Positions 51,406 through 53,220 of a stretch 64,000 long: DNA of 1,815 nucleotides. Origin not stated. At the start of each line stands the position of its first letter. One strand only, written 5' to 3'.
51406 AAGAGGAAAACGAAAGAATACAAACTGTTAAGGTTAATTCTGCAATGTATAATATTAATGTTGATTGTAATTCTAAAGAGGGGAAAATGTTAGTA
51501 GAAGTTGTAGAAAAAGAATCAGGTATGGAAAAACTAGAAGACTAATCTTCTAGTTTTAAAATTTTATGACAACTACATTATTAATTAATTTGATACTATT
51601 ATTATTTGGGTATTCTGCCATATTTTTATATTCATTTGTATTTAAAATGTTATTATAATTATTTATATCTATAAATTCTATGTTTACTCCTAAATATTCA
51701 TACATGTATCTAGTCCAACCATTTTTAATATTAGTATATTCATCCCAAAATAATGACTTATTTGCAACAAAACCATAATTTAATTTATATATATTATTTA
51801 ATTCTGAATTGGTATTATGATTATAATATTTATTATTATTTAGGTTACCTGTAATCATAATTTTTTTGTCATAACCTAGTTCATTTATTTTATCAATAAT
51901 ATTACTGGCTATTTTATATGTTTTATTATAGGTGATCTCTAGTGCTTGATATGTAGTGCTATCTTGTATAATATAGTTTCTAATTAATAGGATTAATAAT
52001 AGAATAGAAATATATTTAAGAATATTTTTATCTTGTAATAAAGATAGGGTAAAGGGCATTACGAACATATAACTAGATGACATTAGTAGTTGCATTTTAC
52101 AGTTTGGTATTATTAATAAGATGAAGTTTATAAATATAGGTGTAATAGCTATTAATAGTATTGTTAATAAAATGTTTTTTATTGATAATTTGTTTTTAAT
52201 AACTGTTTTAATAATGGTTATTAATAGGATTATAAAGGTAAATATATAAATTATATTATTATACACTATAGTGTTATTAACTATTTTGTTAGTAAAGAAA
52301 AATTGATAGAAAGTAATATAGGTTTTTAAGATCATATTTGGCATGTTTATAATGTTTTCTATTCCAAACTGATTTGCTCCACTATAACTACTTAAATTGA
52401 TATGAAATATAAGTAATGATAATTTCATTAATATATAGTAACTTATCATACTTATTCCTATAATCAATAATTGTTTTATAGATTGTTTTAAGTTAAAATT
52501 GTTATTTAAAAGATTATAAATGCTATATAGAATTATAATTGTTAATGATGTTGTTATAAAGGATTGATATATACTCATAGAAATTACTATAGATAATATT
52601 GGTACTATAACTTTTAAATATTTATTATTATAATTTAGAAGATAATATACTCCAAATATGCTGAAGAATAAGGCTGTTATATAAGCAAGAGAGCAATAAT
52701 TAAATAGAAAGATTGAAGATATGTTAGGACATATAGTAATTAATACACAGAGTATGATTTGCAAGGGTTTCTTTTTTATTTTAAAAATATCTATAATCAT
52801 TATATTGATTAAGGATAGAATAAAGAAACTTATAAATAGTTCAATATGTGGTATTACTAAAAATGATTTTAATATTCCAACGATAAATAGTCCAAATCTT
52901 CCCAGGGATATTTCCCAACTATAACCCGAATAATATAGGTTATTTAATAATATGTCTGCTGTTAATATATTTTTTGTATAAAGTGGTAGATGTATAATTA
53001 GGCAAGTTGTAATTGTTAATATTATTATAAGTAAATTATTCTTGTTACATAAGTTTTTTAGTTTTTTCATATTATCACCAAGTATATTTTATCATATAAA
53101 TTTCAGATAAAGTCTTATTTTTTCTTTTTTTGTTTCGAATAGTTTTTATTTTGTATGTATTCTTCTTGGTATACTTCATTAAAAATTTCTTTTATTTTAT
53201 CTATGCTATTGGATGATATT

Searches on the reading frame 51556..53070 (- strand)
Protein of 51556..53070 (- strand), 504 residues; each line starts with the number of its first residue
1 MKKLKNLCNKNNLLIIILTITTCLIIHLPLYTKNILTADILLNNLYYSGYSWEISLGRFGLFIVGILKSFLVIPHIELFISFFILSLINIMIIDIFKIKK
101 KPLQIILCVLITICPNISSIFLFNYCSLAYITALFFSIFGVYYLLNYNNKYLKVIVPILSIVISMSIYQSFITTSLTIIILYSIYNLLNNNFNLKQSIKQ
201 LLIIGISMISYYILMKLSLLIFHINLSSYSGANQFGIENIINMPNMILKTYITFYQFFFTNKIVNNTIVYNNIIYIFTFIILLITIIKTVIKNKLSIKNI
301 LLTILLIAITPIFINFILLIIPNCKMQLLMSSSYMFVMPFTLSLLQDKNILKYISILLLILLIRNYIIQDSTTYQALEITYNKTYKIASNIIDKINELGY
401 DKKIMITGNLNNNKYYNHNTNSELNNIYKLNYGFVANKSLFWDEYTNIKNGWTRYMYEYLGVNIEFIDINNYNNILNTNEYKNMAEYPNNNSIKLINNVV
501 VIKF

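Call 30: search_protein_families(library=pfam, proteins=[window:51556-53070:-], max_evalue=0.00001)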
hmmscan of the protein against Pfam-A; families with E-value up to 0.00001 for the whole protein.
window:51556-53070:- (504 aa): 1 family
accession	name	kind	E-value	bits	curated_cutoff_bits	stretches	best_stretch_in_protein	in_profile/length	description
PF14264.12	Glucos_trans_II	-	1.1e-32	113.9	30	1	44-338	15-317/317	Glucosyl transferase GtrII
